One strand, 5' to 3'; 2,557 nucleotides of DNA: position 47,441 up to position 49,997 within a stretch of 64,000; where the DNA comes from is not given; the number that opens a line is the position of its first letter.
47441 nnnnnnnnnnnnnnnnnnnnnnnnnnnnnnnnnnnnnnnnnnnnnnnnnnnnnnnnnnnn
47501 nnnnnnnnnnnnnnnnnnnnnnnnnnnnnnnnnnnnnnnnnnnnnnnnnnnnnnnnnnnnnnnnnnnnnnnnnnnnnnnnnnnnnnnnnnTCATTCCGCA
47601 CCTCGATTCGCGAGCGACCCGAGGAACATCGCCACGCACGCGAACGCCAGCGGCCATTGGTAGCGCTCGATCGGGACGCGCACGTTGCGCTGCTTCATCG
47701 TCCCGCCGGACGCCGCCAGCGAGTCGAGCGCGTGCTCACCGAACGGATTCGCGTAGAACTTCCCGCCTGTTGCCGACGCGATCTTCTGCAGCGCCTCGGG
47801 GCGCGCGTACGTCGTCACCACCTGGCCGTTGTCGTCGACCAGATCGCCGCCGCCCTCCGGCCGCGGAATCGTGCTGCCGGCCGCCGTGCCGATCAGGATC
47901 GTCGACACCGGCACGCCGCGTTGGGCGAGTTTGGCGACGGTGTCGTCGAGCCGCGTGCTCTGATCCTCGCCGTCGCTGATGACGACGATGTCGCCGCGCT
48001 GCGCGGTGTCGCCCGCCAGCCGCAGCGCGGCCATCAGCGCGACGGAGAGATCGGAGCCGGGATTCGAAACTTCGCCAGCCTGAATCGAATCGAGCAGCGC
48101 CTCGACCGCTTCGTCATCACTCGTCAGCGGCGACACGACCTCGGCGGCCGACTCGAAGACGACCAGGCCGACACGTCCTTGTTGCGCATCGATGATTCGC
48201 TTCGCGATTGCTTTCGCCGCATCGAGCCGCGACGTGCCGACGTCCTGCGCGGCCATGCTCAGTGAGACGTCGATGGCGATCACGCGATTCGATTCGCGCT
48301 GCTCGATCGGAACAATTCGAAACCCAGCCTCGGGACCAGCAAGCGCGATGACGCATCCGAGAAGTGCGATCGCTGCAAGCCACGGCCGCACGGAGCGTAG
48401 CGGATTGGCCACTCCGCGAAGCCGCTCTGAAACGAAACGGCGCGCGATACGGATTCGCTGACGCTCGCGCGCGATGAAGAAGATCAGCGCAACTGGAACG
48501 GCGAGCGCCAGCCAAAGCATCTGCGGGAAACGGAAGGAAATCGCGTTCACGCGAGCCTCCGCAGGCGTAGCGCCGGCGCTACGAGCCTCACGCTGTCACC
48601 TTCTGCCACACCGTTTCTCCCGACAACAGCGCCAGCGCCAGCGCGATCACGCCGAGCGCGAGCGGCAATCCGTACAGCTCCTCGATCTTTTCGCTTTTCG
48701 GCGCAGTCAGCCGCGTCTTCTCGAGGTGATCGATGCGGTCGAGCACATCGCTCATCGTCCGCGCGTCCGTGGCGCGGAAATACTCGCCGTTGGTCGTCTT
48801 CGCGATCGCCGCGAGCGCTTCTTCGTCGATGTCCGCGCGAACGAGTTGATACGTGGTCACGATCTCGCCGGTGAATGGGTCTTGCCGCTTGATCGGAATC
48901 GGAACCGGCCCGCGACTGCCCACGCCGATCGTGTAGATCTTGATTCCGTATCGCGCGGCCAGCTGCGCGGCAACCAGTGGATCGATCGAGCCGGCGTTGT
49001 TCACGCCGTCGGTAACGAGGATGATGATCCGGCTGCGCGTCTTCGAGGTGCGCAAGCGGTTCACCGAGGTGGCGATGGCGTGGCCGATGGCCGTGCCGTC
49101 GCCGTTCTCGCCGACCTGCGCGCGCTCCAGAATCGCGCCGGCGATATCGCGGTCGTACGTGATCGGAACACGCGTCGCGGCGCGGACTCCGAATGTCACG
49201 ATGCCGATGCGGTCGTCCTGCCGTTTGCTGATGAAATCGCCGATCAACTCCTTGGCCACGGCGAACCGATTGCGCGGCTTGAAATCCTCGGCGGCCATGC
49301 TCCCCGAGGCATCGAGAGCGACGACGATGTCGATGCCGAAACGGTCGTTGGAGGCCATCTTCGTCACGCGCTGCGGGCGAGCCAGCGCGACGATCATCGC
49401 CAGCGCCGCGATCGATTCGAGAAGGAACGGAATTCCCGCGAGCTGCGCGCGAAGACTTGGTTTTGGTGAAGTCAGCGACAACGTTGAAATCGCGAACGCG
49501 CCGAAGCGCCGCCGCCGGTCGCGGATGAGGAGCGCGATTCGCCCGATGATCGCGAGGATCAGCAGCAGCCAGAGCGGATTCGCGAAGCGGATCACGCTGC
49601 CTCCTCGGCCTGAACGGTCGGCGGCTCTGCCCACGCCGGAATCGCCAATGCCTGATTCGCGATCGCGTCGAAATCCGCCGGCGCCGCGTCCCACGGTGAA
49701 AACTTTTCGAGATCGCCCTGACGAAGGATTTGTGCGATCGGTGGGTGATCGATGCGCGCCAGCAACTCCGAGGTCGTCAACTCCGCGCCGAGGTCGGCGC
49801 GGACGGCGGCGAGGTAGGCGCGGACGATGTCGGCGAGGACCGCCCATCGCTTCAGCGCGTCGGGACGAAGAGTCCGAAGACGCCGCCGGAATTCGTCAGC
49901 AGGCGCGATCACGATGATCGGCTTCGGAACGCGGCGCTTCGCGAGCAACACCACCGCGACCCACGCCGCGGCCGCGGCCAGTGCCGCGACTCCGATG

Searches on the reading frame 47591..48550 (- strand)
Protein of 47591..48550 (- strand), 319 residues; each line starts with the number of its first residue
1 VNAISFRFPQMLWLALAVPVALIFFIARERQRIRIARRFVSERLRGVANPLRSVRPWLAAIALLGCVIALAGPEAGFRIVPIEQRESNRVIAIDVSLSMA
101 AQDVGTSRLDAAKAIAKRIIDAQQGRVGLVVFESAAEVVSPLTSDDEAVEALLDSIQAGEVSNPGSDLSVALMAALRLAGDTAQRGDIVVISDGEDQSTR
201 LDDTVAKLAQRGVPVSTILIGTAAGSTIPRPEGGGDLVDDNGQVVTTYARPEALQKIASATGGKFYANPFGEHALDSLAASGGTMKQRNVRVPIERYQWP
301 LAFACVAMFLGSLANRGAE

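Call 8: search_protein_families(library=pfam, proteins=[window:47591-48550:-], max_evalue=0.01)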
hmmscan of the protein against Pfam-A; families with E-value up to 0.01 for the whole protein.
window:47591-48550:- (319 aa): 7 families
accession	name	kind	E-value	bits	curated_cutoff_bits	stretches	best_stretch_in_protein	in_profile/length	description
PF13519.12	VWA_2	-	2.3e-18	67.2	27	1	90-195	2-107/107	von Willebrand factor type A domain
PF00092.34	VWA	-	1.2e-10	42.3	23.8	1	90-223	3-142/174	von Willebrand factor type A domain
PF05762.20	VWA_CoxE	-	9.4e-09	35.4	26.4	1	77-216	47-183/222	VWA domain containing CoxE-like protein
PF01882.25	DUF58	-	2.4e-08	33.9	23.4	1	82-211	31-160/216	Protein of unknown function DUF58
PF13768.12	VWA_3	-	8.8e-05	23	27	1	90-222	4-135/155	von Willebrand factor type A domain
PF25106.1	VWA_4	-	0.0016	18.4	27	1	91-266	4-165/169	von Willebrand factor A domain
PF07584.16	BatA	-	0.0032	18.3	25.9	1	4-73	2-77/77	Aerotolerance regulator N-terminal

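Call 10: find_encoding_contigs(protein=window:47591-48550:-, flank=10000, max_places=6)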
Protein window:47591-48550:- (319 aa): 1 contig read that carries it; 1 place shown.
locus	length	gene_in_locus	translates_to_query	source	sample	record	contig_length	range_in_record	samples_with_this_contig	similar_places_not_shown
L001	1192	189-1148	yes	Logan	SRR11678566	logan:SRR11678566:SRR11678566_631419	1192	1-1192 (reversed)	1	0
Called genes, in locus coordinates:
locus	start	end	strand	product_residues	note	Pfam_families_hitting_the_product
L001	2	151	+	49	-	?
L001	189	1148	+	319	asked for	PF05762:VWA_CoxE, PF01882:DUF58 (weak), PF00092:VWA, PF13519:VWA_2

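Call 13: find_homologous_proteins(query=window:47591-48550:-, max_evalue=1e-30)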
Query window:47591-48550:- (319 aa): 828 proteins with E <= 1e-30 among 8000 candidates; the best 120 are listed.
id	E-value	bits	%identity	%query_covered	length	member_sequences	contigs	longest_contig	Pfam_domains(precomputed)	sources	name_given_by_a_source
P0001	5.6e-198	674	100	100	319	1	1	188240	PF00092.35,PF13519.13,PF05762.21,PF01882.26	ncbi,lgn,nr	ncbi:MAG TPA: VWA domain-containing protein [Thermoanaerobaculia bacterium]|nr:VWA domain-containing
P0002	1.5e-197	673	100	100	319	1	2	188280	PF00092.35,PF13519.13,PF05762.21,PF01882.26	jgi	jgi:Ca-activated chloride channel family protein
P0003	1.3e-193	660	97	100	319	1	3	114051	PF00092.35,PF13519.13,PF05762.21,PF01882.26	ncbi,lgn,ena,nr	ncbi:MAG: VWA domain-containing protein [Acidobacteria bacterium]|nr:VWA domain-containing protein [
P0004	3.5e-193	658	97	100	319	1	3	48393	PF00092.35,PF13519.13,PF05762.21,PF01882.26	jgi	-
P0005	7.6e-193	657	97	100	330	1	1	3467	PF00092.35,PF13519.13,PF05762.21,PF01882.26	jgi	jgi:Ca-activated chloride channel family protein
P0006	1.2e-192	657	96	100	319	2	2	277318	PF00092.35,PF13519.13,PF05762.21,PF01882.26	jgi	jgi:Ca-activated chloride channel family protein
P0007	4.1e-192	655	95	100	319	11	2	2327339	PF00092.35,PF13519.13,PF05762.21,PF01882.26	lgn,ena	-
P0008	4.4e-192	655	96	100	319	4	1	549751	PF00092.35,PF13519.13,PF05762.21,PF01882.26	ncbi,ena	-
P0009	7.1e-192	654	96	100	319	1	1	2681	PF00092.35,PF13519.13,PF05762.21,PF01882.26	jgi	-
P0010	3.0e-191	652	96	100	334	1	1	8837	PF00092.35,PF13519.13,PF05762.21,PF01882.26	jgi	jgi:Ca-activated chloride channel family protein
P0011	1.2e-190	650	95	100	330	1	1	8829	PF00092.35,PF13519.13,PF05762.21,PF01882.26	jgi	jgi:Ca-activated chloride channel family protein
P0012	3.3e-190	649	95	100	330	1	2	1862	PF00092.35,PF13519.13,PF05762.21,PF01882.26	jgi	jgi:Ca-activated chloride channel family protein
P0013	4.2e-190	648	94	100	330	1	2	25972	PF00092.35,PF13519.13,PF05762.21,PF01882.26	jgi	jgi:Ca-activated chloride channel family protein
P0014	4.8e-190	648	95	100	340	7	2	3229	PF00092.35,PF13519.13,PF05762.21,PF01882.26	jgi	jgi:Ca-activated chloride channel family protein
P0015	6.1e-190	648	95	100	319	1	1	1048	PF00092.35,PF13519.13,PF05762.21,PF01882.26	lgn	-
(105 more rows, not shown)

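Call 15: find_encoding_contigs(protein=P0003, flank=10000, max_places=3)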
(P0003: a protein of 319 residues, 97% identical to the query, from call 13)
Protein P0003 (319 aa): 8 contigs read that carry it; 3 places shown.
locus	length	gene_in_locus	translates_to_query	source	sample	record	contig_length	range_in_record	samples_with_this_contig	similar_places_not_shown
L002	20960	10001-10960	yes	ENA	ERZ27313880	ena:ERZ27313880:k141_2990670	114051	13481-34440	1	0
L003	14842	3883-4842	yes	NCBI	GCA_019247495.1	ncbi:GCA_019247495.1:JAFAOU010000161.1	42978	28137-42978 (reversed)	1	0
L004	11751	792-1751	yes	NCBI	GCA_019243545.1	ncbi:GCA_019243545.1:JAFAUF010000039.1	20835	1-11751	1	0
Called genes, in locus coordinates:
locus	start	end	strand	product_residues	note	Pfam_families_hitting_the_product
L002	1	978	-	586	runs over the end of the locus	PF03109:ABC1, PF27536:UbiB_helical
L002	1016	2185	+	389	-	PF00438:S-AdoMet_synt_N, PF02772:S-AdoMet_synt_M, PF02773:S-AdoMet_synt_C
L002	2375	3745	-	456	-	-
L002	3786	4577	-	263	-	-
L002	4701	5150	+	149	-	-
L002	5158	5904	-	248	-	PF00398:RrnaAD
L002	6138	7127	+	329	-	PF20030:bpMoxR, PF00004:AAA (faint), PF07726:AAA_3, PF07728:AAA_5, PF17863:AAA_lid_2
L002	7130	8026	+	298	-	PF01882:DUF58, PF13519:VWA_2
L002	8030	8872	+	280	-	-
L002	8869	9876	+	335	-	PF00092:VWA, PF06707:DUF1194 (faint), PF13519:VWA_2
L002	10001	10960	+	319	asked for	PF05762:VWA_CoxE, PF01882:DUF58 (weak), PF00092:VWA, PF13519:VWA_2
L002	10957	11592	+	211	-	PF07719:TPR_2 (faint), PF00515:TPR_1 (weak)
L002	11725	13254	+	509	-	PF13584:BatD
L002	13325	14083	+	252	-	-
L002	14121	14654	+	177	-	PF13302:Acetyltransf_3, PF13420:Acetyltransf_4 (weak), PF00583:Acetyltransf_1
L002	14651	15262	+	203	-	PF00484:Pro_CA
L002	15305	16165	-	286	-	PF00248:Aldo_ket_red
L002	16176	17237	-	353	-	PF00724:Oxidored_FMN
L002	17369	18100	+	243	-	-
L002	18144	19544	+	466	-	PF00171:Aldedh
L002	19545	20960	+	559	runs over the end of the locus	PF00654:Voltage_CLC, PF00571:CBS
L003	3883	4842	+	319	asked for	PF05762:VWA_CoxE, PF01882:DUF58 (weak), PF00092:VWA, PF13519:VWA_2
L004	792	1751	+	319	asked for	PF05762:VWA_CoxE, PF01882:DUF58 (weak), PF00092:VWA, PF13519:VWA_2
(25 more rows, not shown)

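Call 16: find_encoding_contigs(protein=P0006, flank=10000, max_places=3)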
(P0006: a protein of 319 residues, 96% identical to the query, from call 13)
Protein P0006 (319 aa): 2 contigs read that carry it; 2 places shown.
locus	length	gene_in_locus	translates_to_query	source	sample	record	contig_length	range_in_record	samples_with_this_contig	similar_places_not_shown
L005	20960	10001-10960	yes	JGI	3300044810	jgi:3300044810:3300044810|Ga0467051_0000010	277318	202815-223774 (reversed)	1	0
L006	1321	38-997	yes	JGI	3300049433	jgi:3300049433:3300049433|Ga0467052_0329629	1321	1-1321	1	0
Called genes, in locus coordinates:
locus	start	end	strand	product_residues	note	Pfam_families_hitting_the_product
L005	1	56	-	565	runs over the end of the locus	PF03109:ABC1, PF27536:UbiB_helical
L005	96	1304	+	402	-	PF00438:S-AdoMet_synt_N, PF02772:S-AdoMet_synt_M, PF02773:S-AdoMet_synt_C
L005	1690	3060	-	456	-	-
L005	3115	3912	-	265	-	-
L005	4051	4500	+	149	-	-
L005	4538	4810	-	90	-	-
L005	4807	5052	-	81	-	-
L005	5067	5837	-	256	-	PF00398:RrnaAD, PF13649:Methyltransf_25 (weak)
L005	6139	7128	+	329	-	PF20030:bpMoxR, PF07726:AAA_3, PF07728:AAA_5, PF17863:AAA_lid_2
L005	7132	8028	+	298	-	PF01882:DUF58, PF13519:VWA_2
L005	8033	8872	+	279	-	-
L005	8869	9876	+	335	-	PF00092:VWA, PF06707:DUF1194 (faint), PF13519:VWA_2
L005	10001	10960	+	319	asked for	PF05762:VWA_CoxE, PF01882:DUF58 (weak), PF00092:VWA, PF13519:VWA_2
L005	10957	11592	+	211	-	PF07719:TPR_2 (faint), PF13432:TPR_16 (weak), PF00515:TPR_1 (weak)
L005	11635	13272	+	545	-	PF13584:BatD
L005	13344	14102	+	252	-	-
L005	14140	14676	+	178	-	PF13302:Acetyltransf_3, PF00583:Acetyltransf_1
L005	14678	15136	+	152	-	-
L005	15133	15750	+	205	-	PF16289:PIN_12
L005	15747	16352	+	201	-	PF00484:Pro_CA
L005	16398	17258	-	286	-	PF00248:Aldo_ket_red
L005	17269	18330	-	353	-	PF00724:Oxidored_FMN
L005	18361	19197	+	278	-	-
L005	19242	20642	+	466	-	PF00171:Aldedh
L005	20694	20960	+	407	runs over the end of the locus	PF12704:MacB_PCD, PF02687:FtsX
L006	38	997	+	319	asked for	PF05762:VWA_CoxE, PF01882:DUF58 (weak), PF00092:VWA, PF13519:VWA_2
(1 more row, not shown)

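Call 17: find_encoding_contigs(protein=P0007, flank=10000, max_places=3)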
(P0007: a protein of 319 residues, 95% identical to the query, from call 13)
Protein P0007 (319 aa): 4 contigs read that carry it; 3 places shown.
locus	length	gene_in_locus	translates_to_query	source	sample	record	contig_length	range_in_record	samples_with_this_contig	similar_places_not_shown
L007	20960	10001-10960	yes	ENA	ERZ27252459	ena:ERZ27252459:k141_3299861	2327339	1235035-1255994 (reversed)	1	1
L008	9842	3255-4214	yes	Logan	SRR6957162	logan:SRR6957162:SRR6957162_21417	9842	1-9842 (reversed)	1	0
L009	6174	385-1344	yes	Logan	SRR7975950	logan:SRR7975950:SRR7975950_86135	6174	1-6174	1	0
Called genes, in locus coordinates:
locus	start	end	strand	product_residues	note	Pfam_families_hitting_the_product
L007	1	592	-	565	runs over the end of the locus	PF03109:ABC1, PF27536:UbiB_helical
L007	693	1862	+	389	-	PF00438:S-AdoMet_synt_N, PF02772:S-AdoMet_synt_M, PF02773:S-AdoMet_synt_C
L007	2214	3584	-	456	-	-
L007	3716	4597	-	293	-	PF03544:TonB_C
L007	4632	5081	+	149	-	-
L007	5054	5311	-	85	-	-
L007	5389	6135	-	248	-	PF00398:RrnaAD, PF13649:Methyltransf_25 (weak)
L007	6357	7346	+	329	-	PF20030:bpMoxR, PF00004:AAA (faint), PF07726:AAA_3, PF07728:AAA_5, PF17863:AAA_lid_2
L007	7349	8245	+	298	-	PF01882:DUF58, PF13519:VWA_2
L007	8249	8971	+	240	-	-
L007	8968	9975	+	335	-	PF00092:VWA, PF06707:DUF1194 (faint), PF13519:VWA_2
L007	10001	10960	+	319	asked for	PF05762:VWA_CoxE, PF01882:DUF58 (weak), PF00092:VWA, PF13519:VWA_2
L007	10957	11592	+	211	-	PF07719:TPR_2 (faint), PF00515:TPR_1 (weak)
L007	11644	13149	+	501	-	PF13584:BatD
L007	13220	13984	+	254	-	-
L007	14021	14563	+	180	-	PF13302:Acetyltransf_3, PF13420:Acetyltransf_4 (weak), PF00583:Acetyltransf_1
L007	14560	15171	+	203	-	PF00484:Pro_CA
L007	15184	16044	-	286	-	PF00248:Aldo_ket_red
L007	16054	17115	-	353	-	PF00724:Oxidored_FMN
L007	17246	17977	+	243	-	PF13620:CarboxypepD_reg (weak)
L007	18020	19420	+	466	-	PF00171:Aldedh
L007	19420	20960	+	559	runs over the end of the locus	PF00654:Voltage_CLC, PF00571:CBS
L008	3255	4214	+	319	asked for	PF05762:VWA_CoxE, PF01882:DUF58 (weak), PF00092:VWA, PF13519:VWA_2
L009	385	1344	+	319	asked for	PF05762:VWA_CoxE, PF01882:DUF58 (weak), PF00092:VWA, PF13519:VWA_2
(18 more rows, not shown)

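Call 30: find_encoding_contigs(protein=P0002, flank=10000, max_places=3)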
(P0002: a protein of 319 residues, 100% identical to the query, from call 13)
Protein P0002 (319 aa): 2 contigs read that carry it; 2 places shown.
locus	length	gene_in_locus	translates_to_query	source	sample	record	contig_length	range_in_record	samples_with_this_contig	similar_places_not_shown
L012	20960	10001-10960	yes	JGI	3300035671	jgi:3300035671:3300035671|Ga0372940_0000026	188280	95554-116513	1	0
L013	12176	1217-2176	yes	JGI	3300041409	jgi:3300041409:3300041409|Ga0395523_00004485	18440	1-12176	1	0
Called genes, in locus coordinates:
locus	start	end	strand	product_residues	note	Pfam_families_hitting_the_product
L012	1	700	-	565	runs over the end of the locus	PF03109:ABC1, PF27536:UbiB_helical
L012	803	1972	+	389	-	PF00438:S-AdoMet_synt_N, PF02772:S-AdoMet_synt_M, PF02773:S-AdoMet_synt_C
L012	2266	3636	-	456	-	-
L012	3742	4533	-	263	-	-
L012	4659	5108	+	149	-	-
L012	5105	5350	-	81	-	-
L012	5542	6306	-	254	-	PF00398:RrnaAD, PF13649:Methyltransf_25 (faint)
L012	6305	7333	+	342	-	PF20030:bpMoxR, PF07726:AAA_3, PF07728:AAA_5, PF17863:AAA_lid_2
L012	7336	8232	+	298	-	PF01882:DUF58, PF13519:VWA_2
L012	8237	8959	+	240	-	-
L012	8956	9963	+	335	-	PF00092:VWA, PF06707:DUF1194 (faint), PF13519:VWA_2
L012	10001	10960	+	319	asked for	PF05762:VWA_CoxE, PF01882:DUF58 (weak), PF00092:VWA, PF13519:VWA_2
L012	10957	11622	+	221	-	-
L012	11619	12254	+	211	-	PF07719:TPR_2 (faint), PF00515:TPR_1 (weak)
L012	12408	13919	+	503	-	PF13584:BatD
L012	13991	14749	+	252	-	-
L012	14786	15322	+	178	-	PF13302:Acetyltransf_3, PF13420:Acetyltransf_4 (weak), PF00583:Acetyltransf_1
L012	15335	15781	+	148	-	-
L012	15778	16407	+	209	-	PF01850:PIN (faint), PF16289:PIN_12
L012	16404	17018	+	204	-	PF00484:Pro_CA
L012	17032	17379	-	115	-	PF13698:DUF4156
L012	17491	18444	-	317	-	PF00248:Aldo_ket_red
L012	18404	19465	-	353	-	PF00724:Oxidored_FMN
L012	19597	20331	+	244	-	PF13620:CarboxypepD_reg (weak)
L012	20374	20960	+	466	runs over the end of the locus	PF00171:Aldedh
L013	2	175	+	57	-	?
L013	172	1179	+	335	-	PF00092:VWA, PF06707:DUF1194 (faint), PF13519:VWA_2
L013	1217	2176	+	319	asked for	PF05762:VWA_CoxE, PF01882:DUF58 (weak), PF00092:VWA, PF13519:VWA_2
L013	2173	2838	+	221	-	-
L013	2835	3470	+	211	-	PF07719:TPR_2 (faint), PF00515:TPR_1 (weak)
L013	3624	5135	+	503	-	PF13584:BatD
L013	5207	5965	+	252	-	-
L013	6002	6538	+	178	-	PF13302:Acetyltransf_3, PF13420:Acetyltransf_4 (weak), PF00583:Acetyltransf_1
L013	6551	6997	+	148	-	-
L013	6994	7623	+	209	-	PF01850:PIN (faint), PF16289:PIN_12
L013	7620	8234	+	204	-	PF00484:Pro_CA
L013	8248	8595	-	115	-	PF13698:DUF4156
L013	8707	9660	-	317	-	PF00248:Aldo_ket_red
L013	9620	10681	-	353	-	PF00724:Oxidored_FMN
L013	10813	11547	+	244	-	PF13620:CarboxypepD_reg (weak)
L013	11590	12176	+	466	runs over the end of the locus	PF00171:Aldedh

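Call 31: find_encoding_contigs(protein=P0001, flank=10000, max_places=3)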
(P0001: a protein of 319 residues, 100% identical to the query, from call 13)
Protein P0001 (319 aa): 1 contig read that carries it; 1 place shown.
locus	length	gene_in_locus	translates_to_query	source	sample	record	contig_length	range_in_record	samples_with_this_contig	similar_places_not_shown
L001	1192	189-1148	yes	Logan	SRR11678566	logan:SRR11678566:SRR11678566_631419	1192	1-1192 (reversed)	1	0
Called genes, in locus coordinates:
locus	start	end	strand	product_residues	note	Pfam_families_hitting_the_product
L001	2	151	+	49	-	?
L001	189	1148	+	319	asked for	PF05762:VWA_CoxE, PF01882:DUF58 (weak), PF00092:VWA, PF13519:VWA_2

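Call 64: find_encoding_contigs(protein=P0004, flank=10000, max_places=4)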
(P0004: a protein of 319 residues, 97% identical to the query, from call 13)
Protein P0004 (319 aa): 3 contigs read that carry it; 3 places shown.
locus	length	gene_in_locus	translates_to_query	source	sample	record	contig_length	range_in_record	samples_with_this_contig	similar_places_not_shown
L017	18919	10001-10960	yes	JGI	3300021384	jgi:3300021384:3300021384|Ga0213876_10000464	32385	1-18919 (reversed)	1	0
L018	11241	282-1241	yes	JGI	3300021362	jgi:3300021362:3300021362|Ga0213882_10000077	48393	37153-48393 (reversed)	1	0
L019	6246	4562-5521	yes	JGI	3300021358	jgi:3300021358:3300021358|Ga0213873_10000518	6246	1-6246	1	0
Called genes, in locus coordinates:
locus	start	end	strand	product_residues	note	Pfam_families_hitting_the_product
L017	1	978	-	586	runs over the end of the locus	PF03109:ABC1, PF27536:UbiB_helical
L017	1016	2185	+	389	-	PF00438:S-AdoMet_synt_N, PF02772:S-AdoMet_synt_M, PF02773:S-AdoMet_synt_C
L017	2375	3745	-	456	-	-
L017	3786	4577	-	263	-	-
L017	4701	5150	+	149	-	-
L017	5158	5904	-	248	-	PF00398:RrnaAD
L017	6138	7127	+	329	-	PF20030:bpMoxR, PF00004:AAA (faint), PF07726:AAA_3, PF07728:AAA_5, PF17863:AAA_lid_2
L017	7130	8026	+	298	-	PF01882:DUF58, PF13519:VWA_2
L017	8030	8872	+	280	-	-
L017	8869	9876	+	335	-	PF00092:VWA, PF06707:DUF1194 (faint), PF13519:VWA_2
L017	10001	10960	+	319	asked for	PF05762:VWA_CoxE, PF01882:DUF58 (weak), PF00092:VWA, PF13519:VWA_2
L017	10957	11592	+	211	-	PF07719:TPR_2 (faint), PF00515:TPR_1 (weak)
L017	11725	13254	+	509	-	PF13584:BatD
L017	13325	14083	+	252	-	-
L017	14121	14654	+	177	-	PF13302:Acetyltransf_3, PF13420:Acetyltransf_4 (weak), PF00583:Acetyltransf_1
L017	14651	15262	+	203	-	PF00484:Pro_CA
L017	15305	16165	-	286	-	PF00248:Aldo_ket_red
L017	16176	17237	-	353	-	PF00724:Oxidored_FMN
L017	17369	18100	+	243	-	-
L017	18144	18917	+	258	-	?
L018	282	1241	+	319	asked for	PF05762:VWA_CoxE, PF01882:DUF58 (weak), PF00092:VWA, PF13519:VWA_2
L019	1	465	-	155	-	?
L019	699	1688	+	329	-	PF20030:bpMoxR, PF00004:AAA (faint), PF07726:AAA_3, PF07728:AAA_5, PF17863:AAA_lid_2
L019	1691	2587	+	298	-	PF01882:DUF58, PF13519:VWA_2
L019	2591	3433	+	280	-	-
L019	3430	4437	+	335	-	PF00092:VWA, PF06707:DUF1194 (faint), PF13519:VWA_2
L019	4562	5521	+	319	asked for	PF05762:VWA_CoxE, PF01882:DUF58 (weak), PF00092:VWA, PF13519:VWA_2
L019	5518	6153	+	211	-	PF07719:TPR_2 (faint), PF00515:TPR_1 (weak)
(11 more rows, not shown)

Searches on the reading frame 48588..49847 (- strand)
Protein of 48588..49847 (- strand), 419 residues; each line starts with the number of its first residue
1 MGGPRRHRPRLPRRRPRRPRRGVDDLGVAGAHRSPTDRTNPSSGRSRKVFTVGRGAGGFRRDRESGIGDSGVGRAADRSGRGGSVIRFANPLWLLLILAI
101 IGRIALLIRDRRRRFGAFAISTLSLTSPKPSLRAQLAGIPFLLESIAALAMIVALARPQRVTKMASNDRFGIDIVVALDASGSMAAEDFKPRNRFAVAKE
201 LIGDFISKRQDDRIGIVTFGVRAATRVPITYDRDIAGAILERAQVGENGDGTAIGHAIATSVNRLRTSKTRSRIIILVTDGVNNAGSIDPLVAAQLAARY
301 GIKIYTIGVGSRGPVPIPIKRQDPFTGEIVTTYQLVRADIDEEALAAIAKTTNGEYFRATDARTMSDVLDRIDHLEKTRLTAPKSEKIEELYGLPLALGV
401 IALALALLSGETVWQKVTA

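Call 8: search_protein_families(library=pfam, proteins=[window:48588-49847:-], max_evalue=0.01)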
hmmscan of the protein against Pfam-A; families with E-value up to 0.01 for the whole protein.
window:48588-49847:- (419 aa): 5 families
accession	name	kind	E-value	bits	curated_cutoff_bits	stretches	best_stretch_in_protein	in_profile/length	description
PF00092.34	VWA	-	1.5e-21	77.8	23.8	1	173-369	1-172/174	von Willebrand factor type A domain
PF13519.12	VWA_2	-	1.6e-18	67.8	27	1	174-281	1-106/107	von Willebrand factor type A domain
PF06707.17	DUF1194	-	1.9e-05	24.4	27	1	240-311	84-156/206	Protein of unknown function (DUF1194)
PF01882.25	DUF58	-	0.00012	21.8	23.4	1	173-290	37-153/216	Protein of unknown function DUF58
PF07584.16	BatA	-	0.00066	20.5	25.9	1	87-158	3-77/77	Aerotolerance regulator N-terminal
